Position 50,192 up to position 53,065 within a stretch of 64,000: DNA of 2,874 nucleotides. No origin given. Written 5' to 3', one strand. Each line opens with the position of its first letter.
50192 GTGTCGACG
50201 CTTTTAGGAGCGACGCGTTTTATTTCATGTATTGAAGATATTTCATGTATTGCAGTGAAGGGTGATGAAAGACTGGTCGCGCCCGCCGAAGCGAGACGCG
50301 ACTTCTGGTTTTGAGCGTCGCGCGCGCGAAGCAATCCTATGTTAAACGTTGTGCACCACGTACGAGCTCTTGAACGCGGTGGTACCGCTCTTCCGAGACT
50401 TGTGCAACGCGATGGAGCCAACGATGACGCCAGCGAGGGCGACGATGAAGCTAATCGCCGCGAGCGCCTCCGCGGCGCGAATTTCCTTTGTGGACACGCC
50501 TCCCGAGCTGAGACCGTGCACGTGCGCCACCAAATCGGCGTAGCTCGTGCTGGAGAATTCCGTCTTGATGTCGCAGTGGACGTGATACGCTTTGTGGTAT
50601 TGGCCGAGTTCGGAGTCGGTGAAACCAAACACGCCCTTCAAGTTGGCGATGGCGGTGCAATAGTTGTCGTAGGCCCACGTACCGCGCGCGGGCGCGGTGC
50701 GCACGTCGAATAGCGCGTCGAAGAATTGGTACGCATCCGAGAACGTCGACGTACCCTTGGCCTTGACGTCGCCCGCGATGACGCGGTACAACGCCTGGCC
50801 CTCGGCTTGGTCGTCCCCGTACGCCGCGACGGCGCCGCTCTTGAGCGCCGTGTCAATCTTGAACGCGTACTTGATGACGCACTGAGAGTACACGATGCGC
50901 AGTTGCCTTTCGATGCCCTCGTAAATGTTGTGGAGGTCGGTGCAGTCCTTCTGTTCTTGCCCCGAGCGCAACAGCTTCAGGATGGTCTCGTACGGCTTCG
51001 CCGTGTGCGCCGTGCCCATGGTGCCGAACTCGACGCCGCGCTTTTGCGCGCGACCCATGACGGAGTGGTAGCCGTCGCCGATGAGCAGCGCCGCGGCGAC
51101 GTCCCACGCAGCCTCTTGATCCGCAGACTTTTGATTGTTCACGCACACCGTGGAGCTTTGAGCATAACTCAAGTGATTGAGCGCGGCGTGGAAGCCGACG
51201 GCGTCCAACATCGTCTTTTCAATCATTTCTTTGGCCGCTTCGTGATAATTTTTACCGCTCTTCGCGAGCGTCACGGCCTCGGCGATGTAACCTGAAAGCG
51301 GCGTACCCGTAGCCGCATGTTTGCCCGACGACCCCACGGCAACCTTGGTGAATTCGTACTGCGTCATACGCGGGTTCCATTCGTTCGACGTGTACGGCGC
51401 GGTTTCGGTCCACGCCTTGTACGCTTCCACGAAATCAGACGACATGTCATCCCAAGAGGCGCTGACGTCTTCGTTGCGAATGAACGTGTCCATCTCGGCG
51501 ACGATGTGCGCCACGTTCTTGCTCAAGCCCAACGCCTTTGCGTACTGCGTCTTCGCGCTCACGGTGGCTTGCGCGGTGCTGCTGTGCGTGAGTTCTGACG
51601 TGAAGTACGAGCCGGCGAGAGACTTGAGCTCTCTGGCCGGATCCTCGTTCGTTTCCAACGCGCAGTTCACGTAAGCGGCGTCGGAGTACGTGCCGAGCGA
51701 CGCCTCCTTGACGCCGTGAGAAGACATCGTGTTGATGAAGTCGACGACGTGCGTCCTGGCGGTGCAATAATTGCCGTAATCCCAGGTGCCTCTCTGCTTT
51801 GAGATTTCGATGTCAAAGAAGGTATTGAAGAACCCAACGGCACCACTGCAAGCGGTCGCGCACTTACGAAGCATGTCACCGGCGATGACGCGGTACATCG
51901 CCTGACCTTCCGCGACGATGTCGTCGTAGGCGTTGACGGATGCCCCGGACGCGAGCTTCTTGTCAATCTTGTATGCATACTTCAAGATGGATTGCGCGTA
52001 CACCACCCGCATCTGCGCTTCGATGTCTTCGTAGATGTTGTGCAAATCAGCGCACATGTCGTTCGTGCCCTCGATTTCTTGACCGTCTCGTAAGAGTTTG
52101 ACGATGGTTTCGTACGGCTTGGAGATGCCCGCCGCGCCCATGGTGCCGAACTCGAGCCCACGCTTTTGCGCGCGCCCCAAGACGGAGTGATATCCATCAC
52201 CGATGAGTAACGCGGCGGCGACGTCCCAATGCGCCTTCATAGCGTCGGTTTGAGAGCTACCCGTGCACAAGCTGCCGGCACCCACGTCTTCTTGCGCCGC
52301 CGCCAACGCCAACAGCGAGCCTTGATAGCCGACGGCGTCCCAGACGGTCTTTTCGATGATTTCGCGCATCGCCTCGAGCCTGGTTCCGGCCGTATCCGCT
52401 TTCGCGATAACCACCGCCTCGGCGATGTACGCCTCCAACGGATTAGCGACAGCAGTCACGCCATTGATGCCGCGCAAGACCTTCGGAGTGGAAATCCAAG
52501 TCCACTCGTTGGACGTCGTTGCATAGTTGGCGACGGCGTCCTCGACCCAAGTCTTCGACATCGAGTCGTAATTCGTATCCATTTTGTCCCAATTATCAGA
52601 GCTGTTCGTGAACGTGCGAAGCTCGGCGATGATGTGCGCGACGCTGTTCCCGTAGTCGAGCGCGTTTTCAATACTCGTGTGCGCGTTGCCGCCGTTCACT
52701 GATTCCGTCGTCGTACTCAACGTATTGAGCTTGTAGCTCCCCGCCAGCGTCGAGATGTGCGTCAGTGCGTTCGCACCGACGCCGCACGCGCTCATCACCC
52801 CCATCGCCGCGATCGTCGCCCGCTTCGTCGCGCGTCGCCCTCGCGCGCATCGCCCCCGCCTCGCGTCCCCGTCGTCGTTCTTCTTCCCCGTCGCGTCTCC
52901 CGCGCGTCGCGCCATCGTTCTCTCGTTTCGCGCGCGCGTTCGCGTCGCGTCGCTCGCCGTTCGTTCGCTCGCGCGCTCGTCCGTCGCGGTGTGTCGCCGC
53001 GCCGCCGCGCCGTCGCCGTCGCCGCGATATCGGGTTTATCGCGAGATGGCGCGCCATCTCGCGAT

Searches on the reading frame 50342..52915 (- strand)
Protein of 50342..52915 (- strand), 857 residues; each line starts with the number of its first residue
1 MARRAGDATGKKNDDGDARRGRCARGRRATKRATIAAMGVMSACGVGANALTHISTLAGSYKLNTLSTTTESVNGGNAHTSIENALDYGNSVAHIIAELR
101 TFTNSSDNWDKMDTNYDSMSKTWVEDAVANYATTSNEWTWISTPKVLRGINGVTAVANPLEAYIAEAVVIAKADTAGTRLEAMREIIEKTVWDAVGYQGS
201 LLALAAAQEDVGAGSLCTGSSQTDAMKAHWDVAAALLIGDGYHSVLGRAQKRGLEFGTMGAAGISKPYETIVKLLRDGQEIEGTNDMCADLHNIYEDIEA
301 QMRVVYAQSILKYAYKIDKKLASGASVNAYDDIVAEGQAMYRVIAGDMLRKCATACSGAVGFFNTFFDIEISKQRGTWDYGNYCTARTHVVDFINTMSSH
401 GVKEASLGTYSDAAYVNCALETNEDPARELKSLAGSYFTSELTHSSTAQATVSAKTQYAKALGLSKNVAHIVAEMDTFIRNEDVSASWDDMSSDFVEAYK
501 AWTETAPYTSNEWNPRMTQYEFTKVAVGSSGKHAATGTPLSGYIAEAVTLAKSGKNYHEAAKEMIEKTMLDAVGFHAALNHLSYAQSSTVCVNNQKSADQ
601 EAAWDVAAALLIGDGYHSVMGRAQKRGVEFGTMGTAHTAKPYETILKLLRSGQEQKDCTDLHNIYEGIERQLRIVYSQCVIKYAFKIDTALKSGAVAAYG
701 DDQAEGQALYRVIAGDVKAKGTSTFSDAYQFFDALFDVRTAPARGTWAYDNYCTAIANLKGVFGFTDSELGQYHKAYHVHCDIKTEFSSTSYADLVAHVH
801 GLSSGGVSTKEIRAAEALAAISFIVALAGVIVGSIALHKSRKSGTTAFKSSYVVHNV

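Call 10: find_encoding_contigs(protein=window:50342-52915:-, flank=3000, max_places=6)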
Protein window:50342-52915:- (857 aa): no gene with exactly this product is on record in the collection.
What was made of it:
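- Tried and rejected: It is not on record (call 10).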

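Call 13: find_homologous_proteins(query=window:50342-52915:-, max_evalue=1e-10)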
Query window:50342-52915:- (857 aa): 44 proteins with E <= 1e-10 among 8000 candidates.
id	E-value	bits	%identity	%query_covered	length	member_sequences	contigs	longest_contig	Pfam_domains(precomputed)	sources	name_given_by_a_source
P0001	0.0e+0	1867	98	100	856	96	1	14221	-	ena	-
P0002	0.0e+0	1845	97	100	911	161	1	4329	-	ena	-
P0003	0.0e+0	1816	97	100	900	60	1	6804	-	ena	-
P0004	0.0e+0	1816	96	100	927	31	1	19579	-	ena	-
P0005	0.0e+0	1809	96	100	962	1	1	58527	-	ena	-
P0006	0.0e+0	1788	95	100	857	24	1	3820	-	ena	-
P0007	0.0e+0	1781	96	97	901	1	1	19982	-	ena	-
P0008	0.0e+0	1779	94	100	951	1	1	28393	-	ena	-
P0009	0.0e+0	1519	85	95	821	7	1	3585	-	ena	-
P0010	0.0e+0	1378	61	94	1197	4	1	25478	-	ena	-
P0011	0.0e+0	1045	61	96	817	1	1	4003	-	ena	-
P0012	0.0e+0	1042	61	96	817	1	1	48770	-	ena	-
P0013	0.0e+0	1041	61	96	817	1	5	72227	-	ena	-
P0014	0.0e+0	1040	61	96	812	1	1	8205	-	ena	-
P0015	0.0e+0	1040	61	96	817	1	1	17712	-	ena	-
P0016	0.0e+0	1039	87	65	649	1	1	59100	-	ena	-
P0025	4.7e-292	989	59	96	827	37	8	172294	-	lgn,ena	-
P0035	9.1e-244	830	73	62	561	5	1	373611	-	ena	-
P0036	6.9e-231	787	52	91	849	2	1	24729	-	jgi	-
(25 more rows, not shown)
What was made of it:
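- Tried and rejected: I found orthologues by homology instead (call 13).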

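Call 14: find_encoding_contigs(protein=P0001, flank=4000, max_places=3)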
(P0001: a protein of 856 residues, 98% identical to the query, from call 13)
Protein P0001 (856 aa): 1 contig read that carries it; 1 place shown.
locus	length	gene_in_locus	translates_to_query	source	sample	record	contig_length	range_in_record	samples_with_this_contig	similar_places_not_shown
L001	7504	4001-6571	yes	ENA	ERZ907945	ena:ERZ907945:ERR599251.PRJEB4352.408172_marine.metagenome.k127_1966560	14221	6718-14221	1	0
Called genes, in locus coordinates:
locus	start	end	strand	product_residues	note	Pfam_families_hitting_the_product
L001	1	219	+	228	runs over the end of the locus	PF00011:HSP20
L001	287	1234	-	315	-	PF01769:MgtE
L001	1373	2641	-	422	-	PF00249:Myb_DNA-binding, PF13921:Myb_DNA-bind_6, PF00249:Myb_DNA-binding, PF13921:Myb_DNA-bind_6 (weak)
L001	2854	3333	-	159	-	PF14108:ABA4-like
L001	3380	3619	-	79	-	-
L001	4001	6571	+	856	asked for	-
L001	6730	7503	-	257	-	?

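Call 15: find_encoding_contigs(protein=P0005, flank=4000, max_places=3)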
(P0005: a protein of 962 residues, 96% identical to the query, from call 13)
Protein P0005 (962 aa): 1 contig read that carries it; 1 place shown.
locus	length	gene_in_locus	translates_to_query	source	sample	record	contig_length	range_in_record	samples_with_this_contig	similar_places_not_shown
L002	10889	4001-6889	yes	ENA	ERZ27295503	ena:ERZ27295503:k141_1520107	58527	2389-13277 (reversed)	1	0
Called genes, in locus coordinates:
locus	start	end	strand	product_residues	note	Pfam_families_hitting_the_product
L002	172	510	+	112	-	PF00011:HSP20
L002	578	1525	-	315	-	PF01769:MgtE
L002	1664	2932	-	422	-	PF00249:Myb_DNA-binding, PF13921:Myb_DNA-bind_6, PF00249:Myb_DNA-binding, PF13921:Myb_DNA-bind_6 (weak)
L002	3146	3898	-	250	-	PF14108:ABA4-like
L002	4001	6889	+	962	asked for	-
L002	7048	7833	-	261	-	-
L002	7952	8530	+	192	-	-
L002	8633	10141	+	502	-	PF00173:Cyt-b5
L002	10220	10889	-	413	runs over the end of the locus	-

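Call 16: find_encoding_contigs(protein=P0008, flank=4000, max_places=3)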
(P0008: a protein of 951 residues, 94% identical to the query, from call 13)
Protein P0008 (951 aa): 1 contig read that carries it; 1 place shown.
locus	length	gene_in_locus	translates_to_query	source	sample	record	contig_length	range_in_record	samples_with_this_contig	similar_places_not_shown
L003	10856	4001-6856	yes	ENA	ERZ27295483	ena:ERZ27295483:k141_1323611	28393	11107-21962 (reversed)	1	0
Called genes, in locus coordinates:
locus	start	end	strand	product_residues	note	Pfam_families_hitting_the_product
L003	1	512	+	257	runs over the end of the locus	PF00011:HSP20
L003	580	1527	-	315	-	PF01769:MgtE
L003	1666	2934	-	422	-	PF00249:Myb_DNA-binding, PF13921:Myb_DNA-bind_6, PF00249:Myb_DNA-binding, PF13921:Myb_DNA-bind_6 (weak)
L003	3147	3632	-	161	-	PF14108:ABA4-like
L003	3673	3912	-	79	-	-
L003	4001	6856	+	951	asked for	-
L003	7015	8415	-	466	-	-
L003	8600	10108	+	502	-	PF00173:Cyt-b5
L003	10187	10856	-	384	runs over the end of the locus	-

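Call 17: find_encoding_contigs(protein=P0016, flank=4000, max_places=3)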
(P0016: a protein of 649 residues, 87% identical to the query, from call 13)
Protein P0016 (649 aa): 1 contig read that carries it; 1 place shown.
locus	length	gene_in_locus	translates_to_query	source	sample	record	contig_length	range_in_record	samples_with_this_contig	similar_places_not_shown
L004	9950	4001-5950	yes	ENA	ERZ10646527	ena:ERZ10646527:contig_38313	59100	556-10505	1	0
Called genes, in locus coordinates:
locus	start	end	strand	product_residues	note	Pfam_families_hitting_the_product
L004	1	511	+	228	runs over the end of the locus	PF00011:HSP20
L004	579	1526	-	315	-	PF01769:MgtE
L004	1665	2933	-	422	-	PF00249:Myb_DNA-binding, PF13921:Myb_DNA-bind_6, PF00249:Myb_DNA-binding, PF13921:Myb_DNA-bind_6 (weak)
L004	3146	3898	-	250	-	PF14108:ABA4-like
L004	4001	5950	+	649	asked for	-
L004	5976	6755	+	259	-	-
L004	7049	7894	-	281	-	-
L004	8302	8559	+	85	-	-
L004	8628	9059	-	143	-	-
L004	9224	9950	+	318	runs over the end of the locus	PF00173:Cyt-b5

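Call 18: find_encoding_contigs(protein=P0035, flank=4000, max_places=2)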
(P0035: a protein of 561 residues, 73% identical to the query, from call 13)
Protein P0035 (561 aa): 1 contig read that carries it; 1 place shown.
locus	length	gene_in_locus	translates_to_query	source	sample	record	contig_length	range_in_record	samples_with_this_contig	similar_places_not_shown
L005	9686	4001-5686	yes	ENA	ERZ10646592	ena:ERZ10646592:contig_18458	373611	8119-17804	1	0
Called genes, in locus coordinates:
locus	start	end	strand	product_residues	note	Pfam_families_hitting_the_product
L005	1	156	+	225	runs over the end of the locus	PF00011:HSP20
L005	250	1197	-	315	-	PF01769:MgtE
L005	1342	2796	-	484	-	PF00249:Myb_DNA-binding, PF13921:Myb_DNA-bind_6, PF00249:Myb_DNA-binding, PF13921:Myb_DNA-bind_6 (weak)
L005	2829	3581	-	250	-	PF14108:ABA4-like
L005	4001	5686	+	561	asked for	-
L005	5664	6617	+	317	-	-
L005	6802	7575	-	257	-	-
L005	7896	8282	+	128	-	-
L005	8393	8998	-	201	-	-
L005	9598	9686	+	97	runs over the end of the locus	PF00173:Cyt-b5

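Call 19: find_encoding_contigs(protein=P0013, flank=4000, max_places=3)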
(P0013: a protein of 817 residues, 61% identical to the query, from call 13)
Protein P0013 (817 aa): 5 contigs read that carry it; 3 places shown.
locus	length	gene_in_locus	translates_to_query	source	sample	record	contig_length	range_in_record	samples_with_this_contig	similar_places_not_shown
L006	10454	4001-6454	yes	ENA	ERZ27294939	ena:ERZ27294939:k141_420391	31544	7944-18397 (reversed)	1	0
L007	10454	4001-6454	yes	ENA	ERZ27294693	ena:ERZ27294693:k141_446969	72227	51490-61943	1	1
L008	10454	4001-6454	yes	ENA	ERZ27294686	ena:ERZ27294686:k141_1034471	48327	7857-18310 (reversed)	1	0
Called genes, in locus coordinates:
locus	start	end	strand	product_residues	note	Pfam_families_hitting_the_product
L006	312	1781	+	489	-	PF02005:TRM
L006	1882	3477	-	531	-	PF13393:tRNA-synt_His, PF00587:tRNA-synt_2b (faint), PF03129:HGTP_anticodon (weak)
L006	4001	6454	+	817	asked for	-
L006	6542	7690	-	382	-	PF02536:mTERF (weak)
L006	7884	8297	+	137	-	PF01329:Pterin_4a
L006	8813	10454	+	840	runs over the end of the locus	PF03105:SPX, PF03124:EXS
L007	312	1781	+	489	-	PF02005:TRM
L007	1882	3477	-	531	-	PF13393:tRNA-synt_His, PF00587:tRNA-synt_2b (faint), PF03129:HGTP_anticodon (weak)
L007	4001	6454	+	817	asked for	-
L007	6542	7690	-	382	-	PF02536:mTERF (weak)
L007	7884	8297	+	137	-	PF01329:Pterin_4a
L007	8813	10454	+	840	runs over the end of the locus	PF03105:SPX, PF03124:EXS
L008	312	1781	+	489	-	PF02005:TRM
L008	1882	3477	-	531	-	PF13393:tRNA-synt_His, PF00587:tRNA-synt_2b (faint), PF03129:HGTP_anticodon (weak)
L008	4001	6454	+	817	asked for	-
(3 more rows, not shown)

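Call 20: find_encoding_contigs(protein=P0025, flank=4000, max_places=3)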
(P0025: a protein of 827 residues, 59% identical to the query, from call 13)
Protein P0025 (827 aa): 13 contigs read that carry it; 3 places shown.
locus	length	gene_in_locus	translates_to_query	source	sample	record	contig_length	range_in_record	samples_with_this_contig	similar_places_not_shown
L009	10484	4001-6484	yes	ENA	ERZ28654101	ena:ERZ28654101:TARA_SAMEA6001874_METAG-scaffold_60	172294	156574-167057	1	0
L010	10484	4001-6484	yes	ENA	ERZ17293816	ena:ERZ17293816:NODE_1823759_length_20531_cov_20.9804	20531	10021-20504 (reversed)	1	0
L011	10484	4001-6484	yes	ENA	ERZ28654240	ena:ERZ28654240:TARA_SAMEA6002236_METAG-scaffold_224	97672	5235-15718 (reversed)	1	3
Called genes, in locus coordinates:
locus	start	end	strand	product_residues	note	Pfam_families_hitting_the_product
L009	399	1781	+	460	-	PF02005:TRM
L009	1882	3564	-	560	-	PF13393:tRNA-synt_His, PF00587:tRNA-synt_2b (weak), PF03129:HGTP_anticodon (weak)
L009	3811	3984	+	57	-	-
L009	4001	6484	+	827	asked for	-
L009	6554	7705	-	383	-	PF02536:mTERF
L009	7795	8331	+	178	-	PF01329:Pterin_4a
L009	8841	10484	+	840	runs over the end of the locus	PF03105:SPX, PF03124:EXS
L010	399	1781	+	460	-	PF02005:TRM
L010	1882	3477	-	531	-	PF13393:tRNA-synt_His, PF00587:tRNA-synt_2b (weak), PF03129:HGTP_anticodon (weak)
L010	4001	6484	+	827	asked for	-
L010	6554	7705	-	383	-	PF02536:mTERF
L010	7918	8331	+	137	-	PF01329:Pterin_4a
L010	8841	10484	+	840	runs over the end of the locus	PF03105:SPX, PF03124:EXS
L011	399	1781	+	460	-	PF02005:TRM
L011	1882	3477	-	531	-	PF13393:tRNA-synt_His, PF00587:tRNA-synt_2b (faint), PF03129:HGTP_anticodon (weak)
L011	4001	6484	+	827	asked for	-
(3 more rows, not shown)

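Call 21: find_encoding_contigs(protein=P0036, flank=4000, max_places=2)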
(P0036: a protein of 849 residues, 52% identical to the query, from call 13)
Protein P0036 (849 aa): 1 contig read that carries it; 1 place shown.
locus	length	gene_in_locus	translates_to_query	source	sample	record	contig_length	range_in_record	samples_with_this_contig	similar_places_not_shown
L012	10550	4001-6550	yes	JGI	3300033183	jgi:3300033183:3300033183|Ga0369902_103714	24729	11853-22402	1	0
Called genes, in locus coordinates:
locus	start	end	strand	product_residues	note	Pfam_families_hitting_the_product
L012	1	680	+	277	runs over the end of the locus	PF01769:MgtE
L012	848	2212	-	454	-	PF00996:GDI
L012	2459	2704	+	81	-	-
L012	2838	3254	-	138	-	-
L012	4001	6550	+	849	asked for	-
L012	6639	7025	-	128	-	PF01329:Pterin_4a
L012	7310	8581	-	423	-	PF00249:Myb_DNA-binding, PF13921:Myb_DNA-bind_6, PF00249:Myb_DNA-binding, PF13921:Myb_DNA-bind_6 (weak)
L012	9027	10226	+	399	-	PF02536:mTERF (weak)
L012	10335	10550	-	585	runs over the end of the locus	PF01253:SUI1 (weak), PF05046:Img2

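Call 27: find_encoding_contigs(protein=P0003, flank=4000, max_places=5)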
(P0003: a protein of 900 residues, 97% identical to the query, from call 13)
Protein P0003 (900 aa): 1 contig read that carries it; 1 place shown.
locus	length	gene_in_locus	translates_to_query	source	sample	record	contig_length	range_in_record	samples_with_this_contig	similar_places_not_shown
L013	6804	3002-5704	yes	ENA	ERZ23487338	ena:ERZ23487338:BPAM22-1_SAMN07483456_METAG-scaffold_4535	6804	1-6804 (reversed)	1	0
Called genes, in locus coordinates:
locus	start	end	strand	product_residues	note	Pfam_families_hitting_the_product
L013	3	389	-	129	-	?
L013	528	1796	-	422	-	PF00249:Myb_DNA-binding, PF13921:Myb_DNA-bind_6, PF00249:Myb_DNA-binding, PF13921:Myb_DNA-bind_6 (weak)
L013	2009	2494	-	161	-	PF14108:ABA4-like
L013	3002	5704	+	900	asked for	-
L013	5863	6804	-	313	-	?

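Call 28: find_encoding_contigs(protein=P0006, flank=4000, max_places=5)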
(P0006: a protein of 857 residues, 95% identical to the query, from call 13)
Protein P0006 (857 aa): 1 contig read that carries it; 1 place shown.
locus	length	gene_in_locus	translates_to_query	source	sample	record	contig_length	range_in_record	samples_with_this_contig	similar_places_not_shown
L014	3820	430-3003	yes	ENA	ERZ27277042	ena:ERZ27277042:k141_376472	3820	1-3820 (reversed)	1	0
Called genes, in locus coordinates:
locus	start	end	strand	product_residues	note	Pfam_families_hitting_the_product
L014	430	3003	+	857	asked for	-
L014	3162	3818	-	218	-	?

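Call 36: search_protein_families(library=pfam, proteins=[window:50345-52915:-], max_evalue=0.01)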
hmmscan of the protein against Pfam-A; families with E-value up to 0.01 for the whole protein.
window:50345-52915:- (857 aa): 0 families

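Call 40: search_solved_structures(query=window:50345-52915:-, max_evalue=0.01)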
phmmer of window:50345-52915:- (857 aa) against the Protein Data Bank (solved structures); distinct sequences matched with E-value up to 0.01: 0.

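Call 41: list_cluster_members(proteins=[P0003, P0001, P0002, P0006, P0004])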
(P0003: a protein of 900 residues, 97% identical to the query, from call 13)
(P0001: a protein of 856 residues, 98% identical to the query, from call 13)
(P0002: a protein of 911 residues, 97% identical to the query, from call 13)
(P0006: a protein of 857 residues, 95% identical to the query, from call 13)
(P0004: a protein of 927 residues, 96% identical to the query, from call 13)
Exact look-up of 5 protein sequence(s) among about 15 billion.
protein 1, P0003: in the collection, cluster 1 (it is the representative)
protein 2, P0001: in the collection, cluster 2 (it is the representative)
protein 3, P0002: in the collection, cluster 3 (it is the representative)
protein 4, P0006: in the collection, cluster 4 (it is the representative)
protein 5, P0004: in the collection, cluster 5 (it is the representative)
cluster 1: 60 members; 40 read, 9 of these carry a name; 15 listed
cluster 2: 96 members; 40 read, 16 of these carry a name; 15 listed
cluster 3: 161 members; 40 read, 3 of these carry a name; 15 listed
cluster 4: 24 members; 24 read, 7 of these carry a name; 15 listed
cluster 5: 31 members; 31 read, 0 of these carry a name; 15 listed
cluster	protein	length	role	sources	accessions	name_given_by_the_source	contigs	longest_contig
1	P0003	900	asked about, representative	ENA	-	-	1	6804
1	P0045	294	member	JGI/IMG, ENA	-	hypothetical protein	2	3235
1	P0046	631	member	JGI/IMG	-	hypothetical protein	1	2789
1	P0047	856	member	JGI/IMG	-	hypothetical protein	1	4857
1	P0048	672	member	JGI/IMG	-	hypothetical protein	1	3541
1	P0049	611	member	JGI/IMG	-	hypothetical protein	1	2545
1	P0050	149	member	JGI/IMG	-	hypothetical protein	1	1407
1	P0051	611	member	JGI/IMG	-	hypothetical protein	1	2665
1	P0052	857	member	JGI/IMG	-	hypothetical protein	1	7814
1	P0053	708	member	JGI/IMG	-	hypothetical protein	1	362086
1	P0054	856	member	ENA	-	-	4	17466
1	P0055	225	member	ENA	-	-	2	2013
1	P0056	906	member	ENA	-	-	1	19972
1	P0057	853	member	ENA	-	-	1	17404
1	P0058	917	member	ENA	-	-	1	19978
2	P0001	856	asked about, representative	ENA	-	-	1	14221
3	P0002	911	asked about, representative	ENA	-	-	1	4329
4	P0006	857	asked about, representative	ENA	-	-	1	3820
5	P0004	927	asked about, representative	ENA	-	-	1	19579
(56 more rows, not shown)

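Call 49: find_encoding_contigs(protein=P0009, flank=4000, max_places=5)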
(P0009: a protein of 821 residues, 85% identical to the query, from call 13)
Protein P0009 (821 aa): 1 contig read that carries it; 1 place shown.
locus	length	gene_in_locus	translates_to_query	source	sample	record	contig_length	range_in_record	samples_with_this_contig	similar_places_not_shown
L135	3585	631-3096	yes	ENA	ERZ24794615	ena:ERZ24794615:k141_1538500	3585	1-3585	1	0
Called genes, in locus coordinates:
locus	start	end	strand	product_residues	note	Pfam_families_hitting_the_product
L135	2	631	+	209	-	?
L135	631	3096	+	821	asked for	-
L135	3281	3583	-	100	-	?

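Call 77: predict_structure(alignment_id=A4)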
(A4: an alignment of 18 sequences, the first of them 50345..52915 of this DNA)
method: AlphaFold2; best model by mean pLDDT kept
length: 857 residues; sequences in the alignment: 18
mean_pLDDT: 77.2   pTM: 0.51
mean pLDDT of the five models: 77.2, 74.7, 74.2, 73.7, 70.7
residues with pLDDT >= 90: 226; 70-90: 420; 50-70: 120; < 50: 91
segments of 3 or more residues with pLDDT < 50: 1-50, 211-213, 445-450, 803-807, 810-812, 836-857
pLDDT, mean of each block of 10 residues (from residue 1): 26 26 26 27 32 71 66 72 85 89 92 93 84 74 69 75 93 90 94 91 80 56 81 87 81 76 75 88 74 90 95 93 84 92 86 79 91 85 93 90 87 78 63 75 50 69 72 76 75 79 86 88 86 87 90 88 89 91 82 73 88 78 85 75 90 83 91 94 93 86 92 91 85 92 85 94 89 84 73 53 49 54 61 49 35 40
secondary structure, 60 per line:
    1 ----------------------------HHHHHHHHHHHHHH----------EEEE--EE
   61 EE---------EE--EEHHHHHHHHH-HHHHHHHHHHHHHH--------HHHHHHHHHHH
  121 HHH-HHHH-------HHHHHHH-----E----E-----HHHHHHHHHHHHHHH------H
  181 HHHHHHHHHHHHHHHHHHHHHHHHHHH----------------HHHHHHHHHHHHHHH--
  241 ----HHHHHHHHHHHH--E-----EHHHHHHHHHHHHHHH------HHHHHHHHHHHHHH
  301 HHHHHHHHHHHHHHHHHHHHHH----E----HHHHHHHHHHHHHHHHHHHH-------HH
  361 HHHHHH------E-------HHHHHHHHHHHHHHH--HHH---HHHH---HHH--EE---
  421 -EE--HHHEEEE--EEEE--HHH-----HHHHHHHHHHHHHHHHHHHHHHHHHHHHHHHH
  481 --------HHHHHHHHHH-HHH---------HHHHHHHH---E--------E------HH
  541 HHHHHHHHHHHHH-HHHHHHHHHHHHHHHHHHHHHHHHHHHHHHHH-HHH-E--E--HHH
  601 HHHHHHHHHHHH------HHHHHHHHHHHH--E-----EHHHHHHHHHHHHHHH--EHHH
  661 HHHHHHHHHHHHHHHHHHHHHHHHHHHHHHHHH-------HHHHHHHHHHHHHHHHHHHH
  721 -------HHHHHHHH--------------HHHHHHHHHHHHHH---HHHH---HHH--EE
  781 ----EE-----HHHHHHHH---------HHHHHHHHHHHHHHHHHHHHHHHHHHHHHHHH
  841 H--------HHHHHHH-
elements in order (helices of 4 or more, strands of 3 or more residues): H29-42 E53-56 E59-62 H78-86 H88-101 H110-123 H125-128 H136-142 H159-173 H180-207 H224-238 H245-256 H266-280 H287-322 H332-351 H359-366 H381-395 H404-407 E429-432 E435-438 H449-480 H489-498 H512-519 H539-553 H555-586 H598-612 H619-630 H640-654 H658-693 H701-720 H728-735 H750-763 H767-770 H792-799 H809-841 H850-856
